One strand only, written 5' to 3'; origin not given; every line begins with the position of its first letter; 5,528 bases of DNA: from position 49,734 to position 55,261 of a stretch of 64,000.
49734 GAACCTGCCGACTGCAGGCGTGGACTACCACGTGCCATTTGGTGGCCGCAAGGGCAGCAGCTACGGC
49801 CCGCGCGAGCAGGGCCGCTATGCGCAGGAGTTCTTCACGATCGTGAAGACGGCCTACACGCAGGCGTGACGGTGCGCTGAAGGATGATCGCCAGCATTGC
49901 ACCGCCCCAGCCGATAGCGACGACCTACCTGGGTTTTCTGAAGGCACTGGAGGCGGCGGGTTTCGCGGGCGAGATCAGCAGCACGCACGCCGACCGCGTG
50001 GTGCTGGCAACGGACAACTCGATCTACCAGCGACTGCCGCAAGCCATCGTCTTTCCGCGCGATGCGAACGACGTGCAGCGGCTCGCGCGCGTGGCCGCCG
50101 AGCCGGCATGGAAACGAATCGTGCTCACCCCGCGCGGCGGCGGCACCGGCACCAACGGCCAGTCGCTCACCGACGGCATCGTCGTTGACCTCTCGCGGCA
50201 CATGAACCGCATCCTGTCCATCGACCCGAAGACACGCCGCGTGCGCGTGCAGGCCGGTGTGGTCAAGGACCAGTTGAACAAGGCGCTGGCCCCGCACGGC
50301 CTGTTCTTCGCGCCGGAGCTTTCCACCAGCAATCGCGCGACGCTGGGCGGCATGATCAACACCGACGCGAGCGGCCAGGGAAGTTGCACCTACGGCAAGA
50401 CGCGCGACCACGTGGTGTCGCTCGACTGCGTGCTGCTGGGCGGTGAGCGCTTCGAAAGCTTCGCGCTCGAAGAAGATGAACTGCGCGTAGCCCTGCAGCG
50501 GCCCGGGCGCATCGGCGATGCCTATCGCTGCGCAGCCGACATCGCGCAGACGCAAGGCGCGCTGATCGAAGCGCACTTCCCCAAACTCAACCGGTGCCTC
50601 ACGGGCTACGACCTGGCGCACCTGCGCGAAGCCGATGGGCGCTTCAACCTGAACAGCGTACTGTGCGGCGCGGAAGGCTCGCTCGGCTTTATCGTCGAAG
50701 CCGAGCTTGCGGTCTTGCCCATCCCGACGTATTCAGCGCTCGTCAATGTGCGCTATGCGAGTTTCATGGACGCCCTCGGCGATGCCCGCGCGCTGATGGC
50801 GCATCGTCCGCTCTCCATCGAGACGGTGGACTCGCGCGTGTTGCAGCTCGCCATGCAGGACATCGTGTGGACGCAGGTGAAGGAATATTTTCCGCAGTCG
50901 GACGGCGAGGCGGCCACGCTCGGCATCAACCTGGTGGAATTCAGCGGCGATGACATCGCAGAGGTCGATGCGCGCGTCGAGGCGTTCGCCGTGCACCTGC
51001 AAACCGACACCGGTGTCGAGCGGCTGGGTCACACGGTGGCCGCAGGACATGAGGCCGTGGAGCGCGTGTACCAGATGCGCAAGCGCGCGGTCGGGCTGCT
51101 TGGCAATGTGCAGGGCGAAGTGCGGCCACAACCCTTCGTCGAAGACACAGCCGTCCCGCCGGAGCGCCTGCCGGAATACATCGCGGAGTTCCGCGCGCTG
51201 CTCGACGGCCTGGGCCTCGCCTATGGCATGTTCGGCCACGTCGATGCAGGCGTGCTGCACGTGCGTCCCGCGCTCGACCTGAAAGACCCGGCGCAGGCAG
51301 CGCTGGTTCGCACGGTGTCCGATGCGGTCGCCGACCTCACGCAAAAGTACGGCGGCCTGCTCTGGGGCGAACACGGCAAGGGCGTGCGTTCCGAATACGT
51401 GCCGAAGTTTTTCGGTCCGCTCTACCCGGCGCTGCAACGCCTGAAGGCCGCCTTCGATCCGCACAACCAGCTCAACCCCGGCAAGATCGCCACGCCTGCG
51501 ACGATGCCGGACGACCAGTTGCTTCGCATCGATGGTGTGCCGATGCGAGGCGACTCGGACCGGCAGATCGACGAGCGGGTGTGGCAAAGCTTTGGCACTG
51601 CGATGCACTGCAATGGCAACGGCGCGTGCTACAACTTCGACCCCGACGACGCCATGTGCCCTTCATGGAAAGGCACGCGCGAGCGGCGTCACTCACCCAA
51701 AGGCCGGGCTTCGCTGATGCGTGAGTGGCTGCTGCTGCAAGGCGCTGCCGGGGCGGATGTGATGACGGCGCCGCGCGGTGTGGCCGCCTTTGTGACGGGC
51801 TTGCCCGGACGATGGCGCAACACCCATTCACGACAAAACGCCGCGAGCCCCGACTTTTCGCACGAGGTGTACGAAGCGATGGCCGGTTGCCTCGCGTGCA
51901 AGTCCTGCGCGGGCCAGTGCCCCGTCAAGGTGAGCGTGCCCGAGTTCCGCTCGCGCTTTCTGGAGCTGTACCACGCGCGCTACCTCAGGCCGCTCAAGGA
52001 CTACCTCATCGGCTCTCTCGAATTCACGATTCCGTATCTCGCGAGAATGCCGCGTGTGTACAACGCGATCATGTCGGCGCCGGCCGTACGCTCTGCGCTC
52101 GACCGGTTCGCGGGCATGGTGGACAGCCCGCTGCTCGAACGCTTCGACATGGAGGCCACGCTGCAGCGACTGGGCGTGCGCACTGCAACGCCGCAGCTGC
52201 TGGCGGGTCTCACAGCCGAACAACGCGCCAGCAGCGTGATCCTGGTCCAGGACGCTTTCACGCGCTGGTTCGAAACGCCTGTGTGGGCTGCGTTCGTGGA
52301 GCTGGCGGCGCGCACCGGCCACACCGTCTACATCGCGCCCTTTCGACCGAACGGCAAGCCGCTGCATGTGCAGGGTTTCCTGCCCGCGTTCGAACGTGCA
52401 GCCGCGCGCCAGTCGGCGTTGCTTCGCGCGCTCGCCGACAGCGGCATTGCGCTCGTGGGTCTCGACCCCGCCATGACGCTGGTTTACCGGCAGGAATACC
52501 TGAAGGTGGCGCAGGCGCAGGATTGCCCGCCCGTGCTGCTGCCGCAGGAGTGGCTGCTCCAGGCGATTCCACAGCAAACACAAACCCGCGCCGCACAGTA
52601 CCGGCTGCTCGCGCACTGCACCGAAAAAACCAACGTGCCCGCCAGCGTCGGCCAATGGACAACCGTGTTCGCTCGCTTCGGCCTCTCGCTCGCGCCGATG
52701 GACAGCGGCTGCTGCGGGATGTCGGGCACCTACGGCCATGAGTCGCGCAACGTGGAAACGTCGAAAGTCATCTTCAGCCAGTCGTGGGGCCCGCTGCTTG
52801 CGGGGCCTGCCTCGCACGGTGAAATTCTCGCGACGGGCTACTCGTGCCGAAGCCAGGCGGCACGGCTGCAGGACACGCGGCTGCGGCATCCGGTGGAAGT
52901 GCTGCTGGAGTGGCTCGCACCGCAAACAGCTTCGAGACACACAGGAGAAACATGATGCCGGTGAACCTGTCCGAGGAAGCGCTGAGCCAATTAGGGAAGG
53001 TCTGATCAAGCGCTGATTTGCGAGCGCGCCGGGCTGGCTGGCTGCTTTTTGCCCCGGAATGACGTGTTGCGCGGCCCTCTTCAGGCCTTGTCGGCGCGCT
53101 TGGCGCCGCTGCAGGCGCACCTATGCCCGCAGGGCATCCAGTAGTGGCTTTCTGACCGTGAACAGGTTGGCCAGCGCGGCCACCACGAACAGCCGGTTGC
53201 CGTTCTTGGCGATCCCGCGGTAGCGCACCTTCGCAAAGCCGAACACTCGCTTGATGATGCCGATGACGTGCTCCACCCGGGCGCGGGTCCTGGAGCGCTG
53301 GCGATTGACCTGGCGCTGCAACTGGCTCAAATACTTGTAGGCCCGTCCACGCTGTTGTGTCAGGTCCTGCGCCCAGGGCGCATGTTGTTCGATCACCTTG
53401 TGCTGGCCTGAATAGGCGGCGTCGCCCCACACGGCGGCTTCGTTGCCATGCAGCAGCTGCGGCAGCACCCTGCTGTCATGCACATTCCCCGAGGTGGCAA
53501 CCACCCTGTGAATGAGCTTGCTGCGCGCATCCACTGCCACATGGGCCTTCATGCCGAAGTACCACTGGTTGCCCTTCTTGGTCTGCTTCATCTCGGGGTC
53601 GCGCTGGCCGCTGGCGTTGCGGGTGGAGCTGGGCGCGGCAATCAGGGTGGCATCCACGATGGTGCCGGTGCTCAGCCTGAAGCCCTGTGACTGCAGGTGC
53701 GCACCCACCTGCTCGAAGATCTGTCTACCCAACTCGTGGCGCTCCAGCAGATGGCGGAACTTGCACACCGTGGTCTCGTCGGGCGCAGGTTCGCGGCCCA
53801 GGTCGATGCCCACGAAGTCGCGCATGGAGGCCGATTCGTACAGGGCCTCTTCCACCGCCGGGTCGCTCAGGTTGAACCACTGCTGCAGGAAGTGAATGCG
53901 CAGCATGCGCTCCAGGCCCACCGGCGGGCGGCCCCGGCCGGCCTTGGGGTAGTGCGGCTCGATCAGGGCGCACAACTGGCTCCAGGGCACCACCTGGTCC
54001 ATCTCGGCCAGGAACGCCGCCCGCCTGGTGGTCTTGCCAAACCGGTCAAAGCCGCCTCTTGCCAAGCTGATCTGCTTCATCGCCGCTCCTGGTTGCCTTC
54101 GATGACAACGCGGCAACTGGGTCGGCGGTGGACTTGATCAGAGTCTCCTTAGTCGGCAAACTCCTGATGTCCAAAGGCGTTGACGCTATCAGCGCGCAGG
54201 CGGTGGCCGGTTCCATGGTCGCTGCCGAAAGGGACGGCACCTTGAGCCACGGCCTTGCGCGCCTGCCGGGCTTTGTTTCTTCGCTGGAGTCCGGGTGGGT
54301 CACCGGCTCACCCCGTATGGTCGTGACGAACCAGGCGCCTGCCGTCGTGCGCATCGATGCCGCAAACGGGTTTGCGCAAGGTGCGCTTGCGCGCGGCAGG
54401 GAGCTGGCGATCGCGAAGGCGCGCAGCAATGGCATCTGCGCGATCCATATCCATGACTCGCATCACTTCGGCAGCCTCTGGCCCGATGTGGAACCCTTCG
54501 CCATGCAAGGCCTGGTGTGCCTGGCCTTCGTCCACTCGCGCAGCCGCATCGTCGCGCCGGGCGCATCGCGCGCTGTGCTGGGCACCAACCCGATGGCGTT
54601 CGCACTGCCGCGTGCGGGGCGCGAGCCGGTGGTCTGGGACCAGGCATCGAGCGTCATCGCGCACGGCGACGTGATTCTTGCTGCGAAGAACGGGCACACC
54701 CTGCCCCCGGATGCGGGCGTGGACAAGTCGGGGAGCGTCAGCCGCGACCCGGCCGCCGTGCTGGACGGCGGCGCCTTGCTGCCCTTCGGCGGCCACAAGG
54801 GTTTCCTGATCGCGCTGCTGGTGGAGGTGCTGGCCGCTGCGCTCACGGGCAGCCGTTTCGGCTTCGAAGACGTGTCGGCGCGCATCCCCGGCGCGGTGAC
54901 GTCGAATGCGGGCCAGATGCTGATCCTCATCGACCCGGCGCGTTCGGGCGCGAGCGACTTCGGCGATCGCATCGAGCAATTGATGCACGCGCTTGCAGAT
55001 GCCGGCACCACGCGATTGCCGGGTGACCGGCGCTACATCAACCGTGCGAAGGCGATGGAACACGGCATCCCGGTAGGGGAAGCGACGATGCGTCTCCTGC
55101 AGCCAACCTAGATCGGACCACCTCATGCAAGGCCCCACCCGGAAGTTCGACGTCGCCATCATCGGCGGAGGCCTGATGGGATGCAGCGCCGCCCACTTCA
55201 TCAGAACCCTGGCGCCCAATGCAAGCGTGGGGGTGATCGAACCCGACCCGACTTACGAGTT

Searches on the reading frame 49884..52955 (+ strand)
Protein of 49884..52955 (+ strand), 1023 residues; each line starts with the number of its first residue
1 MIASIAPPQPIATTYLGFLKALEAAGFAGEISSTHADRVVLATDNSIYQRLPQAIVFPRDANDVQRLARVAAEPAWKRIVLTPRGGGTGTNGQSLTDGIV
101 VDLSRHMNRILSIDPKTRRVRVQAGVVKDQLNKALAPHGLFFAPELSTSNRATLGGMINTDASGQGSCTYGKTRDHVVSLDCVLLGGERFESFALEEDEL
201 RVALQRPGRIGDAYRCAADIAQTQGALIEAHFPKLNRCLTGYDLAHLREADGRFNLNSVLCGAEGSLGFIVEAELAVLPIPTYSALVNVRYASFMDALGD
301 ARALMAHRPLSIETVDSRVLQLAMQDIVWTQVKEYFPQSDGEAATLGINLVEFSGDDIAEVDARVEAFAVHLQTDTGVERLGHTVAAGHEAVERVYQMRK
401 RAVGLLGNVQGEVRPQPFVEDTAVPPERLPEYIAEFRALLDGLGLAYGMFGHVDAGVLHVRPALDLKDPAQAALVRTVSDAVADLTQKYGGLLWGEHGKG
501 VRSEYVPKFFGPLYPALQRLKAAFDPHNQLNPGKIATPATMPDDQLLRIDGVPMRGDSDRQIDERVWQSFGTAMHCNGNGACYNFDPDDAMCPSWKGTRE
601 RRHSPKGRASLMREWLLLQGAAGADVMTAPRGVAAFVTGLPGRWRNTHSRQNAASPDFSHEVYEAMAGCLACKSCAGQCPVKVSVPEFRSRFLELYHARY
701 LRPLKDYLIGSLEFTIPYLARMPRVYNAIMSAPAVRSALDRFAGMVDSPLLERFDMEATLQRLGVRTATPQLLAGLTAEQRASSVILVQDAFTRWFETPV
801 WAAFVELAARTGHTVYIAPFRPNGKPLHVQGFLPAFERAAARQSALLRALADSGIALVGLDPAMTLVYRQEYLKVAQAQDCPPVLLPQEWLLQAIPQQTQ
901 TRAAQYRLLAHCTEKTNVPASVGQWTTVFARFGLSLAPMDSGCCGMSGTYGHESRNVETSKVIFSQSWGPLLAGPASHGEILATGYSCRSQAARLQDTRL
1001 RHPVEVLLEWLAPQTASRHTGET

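Call 64: search_protein_families(library=pfam, proteins=[window:49884-52955:+], max_evalue=0.00001)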
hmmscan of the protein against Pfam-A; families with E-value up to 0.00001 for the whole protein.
window:49884-52955:+ (1023 aa): 2 families
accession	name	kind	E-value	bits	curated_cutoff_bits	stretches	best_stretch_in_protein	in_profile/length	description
PF02913.24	FAD-oxidase_C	-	8.6e-58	196.4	21.2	1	281-535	2-248/248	FAD linked oxidases, C-terminal domain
PF01565.28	FAD_binding_4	-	4.8e-39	133.7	26.4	1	52-189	1-135/139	FAD binding domain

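Call 68: search_protein_families(library=ncbifam, proteins=[window:49884-52952:+], max_evalue=0.00001)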
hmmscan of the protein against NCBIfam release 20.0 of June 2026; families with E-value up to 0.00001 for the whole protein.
window:49884-52952:+ (1023 aa): 11 families
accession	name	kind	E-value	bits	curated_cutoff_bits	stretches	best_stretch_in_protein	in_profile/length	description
NF049975.1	2HglutDHaseYdiJ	equivalog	0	1528.6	1350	1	1-1009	1-1016/1018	D-2-hydroxyglutarate dehydrogenase YdiJ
TIGR00387.1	glcD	equivalog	4.1e-50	170.8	567.9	2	55-190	1-134/413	glycolate oxidase subunit GlcD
NF008408.0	PRK11230.1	equivalog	6e-32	110.8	897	2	46-190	50-192/499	glycolate oxidase subunit GlcD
NF008369.0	PRK11168.1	equivalog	1.4e-24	86.8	278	1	660-1011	51-399/401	anaerobic glycerol-3-phosphate dehydrogenase subunit C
NF053785.1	DcplphribOxDprE1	equivalog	5.3e-14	52.3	500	1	62-187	25-145/449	decaprenylphosphoryl-beta-D-ribose oxidase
NF008439.0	PRK11282.1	equivalog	2.4e-13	49.6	284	1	64-181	8-125/358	glycolate oxidase subunit GlcE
TIGR03379.1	glycerol3P_GlpC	equivalog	2.7e-11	42.9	279.9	1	663-1008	47-393/397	anaerobic glycerol-3-phosphate dehydrogenase subunit GlpC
NF041226.1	BagK_FevA1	equivalog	3.4e-09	35.6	800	1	41-204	30-186/453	bagremycin/ferroverdin biosynthesis FAD-dependent oxygenase BagK/FevA1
TIGR01679.1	bact_FAD_ox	subfamily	6e-09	35.3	292.25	1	51-197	11-148/419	FAD-linked oxidoreductase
TIGR01678.1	FAD_lactone_ox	subfamily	1.1e-07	31.2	396.8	1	46-189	9-146/438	sugar 1,4-lactone oxidase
TIGR01676.1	GLDHase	equivalog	2.6e-07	29.8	458.25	1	61-180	68-184/541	L-galactonolactone dehydrogenase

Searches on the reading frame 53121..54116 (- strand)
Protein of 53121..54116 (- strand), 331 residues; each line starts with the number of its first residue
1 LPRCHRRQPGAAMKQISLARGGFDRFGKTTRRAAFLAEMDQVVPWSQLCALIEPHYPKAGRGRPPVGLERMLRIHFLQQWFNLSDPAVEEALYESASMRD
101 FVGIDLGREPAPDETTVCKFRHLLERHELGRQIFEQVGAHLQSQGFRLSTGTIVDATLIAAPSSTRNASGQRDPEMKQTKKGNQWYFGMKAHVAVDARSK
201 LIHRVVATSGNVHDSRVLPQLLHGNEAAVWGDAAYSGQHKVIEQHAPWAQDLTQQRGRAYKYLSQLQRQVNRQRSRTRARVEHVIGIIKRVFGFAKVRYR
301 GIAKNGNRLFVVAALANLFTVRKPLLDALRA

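Call 64: search_protein_families(library=pfam, proteins=[window:53121-54116:-], max_evalue=0.00001)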
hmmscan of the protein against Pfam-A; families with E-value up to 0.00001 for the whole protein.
window:53121-54116:- (331 aa): 5 families
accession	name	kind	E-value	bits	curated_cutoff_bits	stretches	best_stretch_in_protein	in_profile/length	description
PF01609.27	DDE_Tnp_1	-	7.2e-33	114.5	23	1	150-318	5-200/200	Transposase DDE domain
PF05598.16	DUF772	-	2.8e-23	82.1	23.1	1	62-137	1-74/74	Transposase domain (DUF772)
PF13359.12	DDE_Tnp_4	-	3.5e-11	43.4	24.8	1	180-317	25-158/158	DDE superfamily endonuclease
PF13612.12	DDE_Tnp_1_3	-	8.1e-09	36.1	27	1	152-300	8-153/155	Transposase DDE domain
PF13751.12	DDE_Tnp_1_6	-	5.7e-07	30.3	25.1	1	265-318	68-121/125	Transposase DDE domain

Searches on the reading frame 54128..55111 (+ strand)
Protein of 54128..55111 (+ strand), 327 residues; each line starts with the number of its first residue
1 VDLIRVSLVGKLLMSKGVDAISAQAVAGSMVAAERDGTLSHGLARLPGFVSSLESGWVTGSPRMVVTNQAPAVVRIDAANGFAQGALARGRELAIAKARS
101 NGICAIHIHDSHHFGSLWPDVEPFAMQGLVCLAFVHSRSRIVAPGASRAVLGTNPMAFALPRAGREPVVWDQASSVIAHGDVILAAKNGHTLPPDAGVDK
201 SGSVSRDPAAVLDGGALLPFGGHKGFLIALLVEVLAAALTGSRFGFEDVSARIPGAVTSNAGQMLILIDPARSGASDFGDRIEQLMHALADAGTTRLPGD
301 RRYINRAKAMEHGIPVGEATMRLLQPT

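Call 3: search_protein_families(library=pfam, proteins=[window:54128-55111:+], max_evalue=0.01)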
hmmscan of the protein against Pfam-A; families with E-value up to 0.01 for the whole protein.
window:54128-55111:+ (327 aa): 1 family
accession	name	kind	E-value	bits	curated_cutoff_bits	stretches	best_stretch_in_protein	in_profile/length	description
PF02615.19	Ldh_2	-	1e-89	301.4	38.8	1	8-324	9-332/333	Malate/L-lactate dehydrogenase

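Call 4: search_protein_families(library=ncbifam, proteins=[window:54128-55111:+], max_evalue=0.01)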
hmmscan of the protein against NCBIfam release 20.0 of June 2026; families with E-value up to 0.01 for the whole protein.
window:54128-55111:+ (327 aa): 5 families
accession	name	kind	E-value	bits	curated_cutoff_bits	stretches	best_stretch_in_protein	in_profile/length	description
NF007504.0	PRK10098.1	equivalog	7.2e-52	176.3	336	1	8-323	15-336/360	malate/lactate/ureidoglycolate dehydrogenase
NF040650.1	sulfolac_dhydr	equivalog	8.3e-52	176.5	500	1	7-322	10-324/339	L-sulfolactate dehydrogenase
NF011599.0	PRK15025.1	equivalog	1.5e-42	146.1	356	1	8-320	11-327/349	ureidoglycolate dehydrogenase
TIGR03175.1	AllD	equivalog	5.7e-42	144.1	496.2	1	8-318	11-325/349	ureidoglycolate dehydrogenase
NF009750.0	PRK13260.1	equivalog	3.1e-30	105.4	316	1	11-319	14-324/332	3-dehydro-L-gulonate 2-dehydrogenase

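Call 34: search_solved_structures(query=window:54128-55108:+, max_evalue=1e-10)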
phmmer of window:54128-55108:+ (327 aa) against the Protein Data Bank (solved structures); distinct sequences matched with E-value up to 1e-10: 13.
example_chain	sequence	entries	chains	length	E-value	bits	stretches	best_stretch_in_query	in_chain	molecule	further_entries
1wtj_A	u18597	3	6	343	1.5e-98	333.3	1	7-325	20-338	ureidoglycolate dehydrogenase | delta1-piperideine-2-carboxylate reductase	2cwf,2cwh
1vbi_A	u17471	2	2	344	9.4e-40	140.2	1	11-318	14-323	Type 2 malate/lactate dehydrogenase | malate/L-lactate dehydrogenase family protein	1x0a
3uoe_A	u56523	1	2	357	1.7e-34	122.9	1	11-316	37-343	Dehydrogenase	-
2g8y_A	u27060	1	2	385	3.3e-34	121.9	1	14-318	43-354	Malate/L-lactate dehydrogenases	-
1v9n_A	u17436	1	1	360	4.1e-33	118.3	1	7-289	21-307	Malate dehydrogenase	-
2x06_A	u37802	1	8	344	4.4e-33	118.2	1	11-291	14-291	L-SULFOLACTATE DEHYDROGENASE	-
4h8a_A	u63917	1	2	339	1.4e-31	113.3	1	11-316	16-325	Ureidoglycolate dehydrogenase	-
4fjs_A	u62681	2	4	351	1.6e-31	113.2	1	11-316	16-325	Ureidoglycolate dehydrogenase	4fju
1xrh_A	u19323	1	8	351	1.6e-31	113.1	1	11-316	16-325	Ureidoglycolate Dehydrogenase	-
1z2i_A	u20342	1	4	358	1.2e-27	100.4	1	13-321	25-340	malate dehydrogenase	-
1nxu_A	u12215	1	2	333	6.5e-20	75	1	10-241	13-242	Hypothetical oxidoreductase yiaK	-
1s20_A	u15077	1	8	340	6.9e-20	74.9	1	10-241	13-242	Hypothetical oxidoreductase yiaK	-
3i0p_A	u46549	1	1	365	2.3e-18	69.9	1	10-299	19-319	Malate dehydrogenase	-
